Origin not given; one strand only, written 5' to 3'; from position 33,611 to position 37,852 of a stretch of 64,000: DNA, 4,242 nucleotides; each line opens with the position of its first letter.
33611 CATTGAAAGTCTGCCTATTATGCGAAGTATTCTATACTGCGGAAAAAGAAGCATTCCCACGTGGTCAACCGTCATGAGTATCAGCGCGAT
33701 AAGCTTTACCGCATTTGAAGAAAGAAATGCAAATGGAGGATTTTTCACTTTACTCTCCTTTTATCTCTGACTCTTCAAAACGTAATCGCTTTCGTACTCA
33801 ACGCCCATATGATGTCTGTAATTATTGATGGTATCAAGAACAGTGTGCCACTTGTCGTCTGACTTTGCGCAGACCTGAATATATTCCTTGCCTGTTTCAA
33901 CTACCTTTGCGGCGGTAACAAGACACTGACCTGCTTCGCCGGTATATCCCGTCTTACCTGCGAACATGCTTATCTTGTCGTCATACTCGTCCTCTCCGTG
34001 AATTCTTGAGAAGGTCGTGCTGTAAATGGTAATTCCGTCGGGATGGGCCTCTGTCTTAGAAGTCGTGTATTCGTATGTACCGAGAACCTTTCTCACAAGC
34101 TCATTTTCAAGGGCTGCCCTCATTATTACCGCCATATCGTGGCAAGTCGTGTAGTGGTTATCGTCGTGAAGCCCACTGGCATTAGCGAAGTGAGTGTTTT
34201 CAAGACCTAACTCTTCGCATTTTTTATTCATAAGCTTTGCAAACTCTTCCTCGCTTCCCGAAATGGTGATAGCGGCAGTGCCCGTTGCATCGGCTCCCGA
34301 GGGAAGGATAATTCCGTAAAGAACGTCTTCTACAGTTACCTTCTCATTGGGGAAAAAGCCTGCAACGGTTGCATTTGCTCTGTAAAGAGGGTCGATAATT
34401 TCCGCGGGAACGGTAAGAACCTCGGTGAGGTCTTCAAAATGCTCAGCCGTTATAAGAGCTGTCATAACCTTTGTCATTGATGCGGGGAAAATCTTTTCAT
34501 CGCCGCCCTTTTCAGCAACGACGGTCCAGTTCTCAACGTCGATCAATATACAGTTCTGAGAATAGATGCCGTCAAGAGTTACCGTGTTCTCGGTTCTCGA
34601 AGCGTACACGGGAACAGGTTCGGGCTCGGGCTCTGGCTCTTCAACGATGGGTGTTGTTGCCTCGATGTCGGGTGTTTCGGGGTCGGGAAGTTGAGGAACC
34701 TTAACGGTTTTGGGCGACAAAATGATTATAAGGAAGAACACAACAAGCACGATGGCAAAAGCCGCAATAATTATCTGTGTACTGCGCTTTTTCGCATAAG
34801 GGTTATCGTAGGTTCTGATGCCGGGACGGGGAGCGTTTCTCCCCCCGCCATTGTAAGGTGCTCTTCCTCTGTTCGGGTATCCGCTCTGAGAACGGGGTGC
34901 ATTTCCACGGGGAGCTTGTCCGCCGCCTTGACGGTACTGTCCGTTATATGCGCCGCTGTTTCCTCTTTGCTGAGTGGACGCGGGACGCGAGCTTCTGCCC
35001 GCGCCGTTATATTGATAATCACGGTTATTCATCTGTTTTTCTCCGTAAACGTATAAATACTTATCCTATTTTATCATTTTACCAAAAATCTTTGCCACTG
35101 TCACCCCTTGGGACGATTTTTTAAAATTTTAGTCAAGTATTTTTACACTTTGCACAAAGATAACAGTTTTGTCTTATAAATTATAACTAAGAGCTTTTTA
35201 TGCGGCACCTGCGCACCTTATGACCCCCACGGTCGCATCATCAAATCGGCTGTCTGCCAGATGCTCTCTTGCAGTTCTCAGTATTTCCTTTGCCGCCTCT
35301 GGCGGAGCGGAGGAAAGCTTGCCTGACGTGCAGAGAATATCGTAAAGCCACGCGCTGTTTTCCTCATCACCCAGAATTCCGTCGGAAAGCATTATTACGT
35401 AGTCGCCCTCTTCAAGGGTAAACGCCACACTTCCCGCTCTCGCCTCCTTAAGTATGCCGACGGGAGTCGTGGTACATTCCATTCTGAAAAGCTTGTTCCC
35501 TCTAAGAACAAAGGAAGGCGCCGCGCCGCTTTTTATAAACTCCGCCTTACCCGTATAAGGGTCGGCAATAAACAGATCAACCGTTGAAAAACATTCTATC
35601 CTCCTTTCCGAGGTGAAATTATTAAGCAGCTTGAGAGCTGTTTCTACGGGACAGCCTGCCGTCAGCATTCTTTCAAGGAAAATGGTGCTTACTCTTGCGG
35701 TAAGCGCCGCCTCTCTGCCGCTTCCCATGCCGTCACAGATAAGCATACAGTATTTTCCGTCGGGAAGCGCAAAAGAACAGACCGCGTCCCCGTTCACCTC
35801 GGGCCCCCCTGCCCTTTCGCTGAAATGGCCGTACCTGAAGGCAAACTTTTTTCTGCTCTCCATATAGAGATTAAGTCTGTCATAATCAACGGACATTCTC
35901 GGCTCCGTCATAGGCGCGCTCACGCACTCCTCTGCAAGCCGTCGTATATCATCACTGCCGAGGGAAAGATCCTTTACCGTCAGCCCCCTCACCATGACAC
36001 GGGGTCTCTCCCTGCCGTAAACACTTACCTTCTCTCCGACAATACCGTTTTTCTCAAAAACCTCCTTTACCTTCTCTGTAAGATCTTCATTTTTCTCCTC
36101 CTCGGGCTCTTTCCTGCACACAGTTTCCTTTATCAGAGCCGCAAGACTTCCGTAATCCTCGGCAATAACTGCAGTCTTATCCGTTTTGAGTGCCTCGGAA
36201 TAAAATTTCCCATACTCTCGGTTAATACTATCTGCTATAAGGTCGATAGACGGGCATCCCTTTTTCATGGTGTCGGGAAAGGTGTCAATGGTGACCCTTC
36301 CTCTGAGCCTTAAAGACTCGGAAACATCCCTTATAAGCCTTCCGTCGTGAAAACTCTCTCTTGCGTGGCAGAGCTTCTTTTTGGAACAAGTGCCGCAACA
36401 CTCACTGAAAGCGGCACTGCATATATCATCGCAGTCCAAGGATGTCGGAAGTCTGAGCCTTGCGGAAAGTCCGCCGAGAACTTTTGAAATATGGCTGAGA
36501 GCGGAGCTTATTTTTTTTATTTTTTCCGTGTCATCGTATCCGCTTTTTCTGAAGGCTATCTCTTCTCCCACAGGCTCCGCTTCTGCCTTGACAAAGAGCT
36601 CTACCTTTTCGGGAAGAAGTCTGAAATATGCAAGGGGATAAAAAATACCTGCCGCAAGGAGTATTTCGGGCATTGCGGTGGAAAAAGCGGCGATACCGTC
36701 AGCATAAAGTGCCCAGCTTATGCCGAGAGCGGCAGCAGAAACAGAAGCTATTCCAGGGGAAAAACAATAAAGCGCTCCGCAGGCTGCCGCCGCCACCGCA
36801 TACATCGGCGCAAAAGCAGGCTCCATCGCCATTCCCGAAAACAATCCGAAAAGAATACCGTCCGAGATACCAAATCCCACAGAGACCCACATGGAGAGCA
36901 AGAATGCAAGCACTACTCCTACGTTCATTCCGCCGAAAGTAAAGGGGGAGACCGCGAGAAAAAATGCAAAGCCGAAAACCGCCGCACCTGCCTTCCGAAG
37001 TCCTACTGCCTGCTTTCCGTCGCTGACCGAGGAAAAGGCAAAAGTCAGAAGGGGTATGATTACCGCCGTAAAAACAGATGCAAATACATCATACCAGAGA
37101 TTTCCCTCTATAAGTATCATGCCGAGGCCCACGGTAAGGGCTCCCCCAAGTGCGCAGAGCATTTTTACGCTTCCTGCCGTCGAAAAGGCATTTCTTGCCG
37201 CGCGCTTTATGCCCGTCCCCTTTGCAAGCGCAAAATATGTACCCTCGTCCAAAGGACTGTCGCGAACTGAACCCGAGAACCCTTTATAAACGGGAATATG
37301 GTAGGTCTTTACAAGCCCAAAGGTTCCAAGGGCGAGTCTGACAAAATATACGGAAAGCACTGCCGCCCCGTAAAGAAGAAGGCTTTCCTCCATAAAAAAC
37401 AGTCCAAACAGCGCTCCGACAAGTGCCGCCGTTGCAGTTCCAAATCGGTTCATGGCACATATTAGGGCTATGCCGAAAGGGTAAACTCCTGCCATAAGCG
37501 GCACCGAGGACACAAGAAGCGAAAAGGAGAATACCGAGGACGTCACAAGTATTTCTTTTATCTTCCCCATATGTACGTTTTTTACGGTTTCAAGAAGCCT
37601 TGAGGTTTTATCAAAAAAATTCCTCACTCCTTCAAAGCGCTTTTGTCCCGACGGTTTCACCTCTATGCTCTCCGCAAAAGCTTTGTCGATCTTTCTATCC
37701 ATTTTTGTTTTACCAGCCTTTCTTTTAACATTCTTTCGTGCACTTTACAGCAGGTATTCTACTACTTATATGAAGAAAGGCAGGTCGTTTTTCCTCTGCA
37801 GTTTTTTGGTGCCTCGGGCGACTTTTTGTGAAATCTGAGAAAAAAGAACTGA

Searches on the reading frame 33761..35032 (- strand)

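Call 76: search_protein_families(library=pfam, proteins=[window:33761-35032:-], max_evalue=0.001)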
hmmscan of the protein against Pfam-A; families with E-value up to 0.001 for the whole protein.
window:33761-35032:- (423 aa): 2 families
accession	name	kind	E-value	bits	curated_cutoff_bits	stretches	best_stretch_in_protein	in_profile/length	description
PF00768.25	Peptidase_S11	-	5.9e-41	140.9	27.6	1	149-376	3-224/239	D-alanyl-D-alanine carboxypeptidase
PF13354.11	Beta-lactamase2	-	9.4e-07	28.8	22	1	166-314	7-153/214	Beta-lactamase enzyme family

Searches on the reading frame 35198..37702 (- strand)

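Call 60: search_protein_families(library=pfam, proteins=[window:35198-37702:-], max_evalue=0.001)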
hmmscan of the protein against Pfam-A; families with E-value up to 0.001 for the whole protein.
window:35198-37702:- (834 aa): 2 families
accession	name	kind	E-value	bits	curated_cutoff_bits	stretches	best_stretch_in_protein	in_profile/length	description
PF07228.17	SpoIIE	-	7.9e-28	98.1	25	1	647-829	1-190/192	Stage II sporulation protein E (SpoIIE)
PF19732.4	SpoIIE_N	-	7.7e-05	21.9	27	1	393-564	352-528/605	Stage II sporulation protein E N-terminal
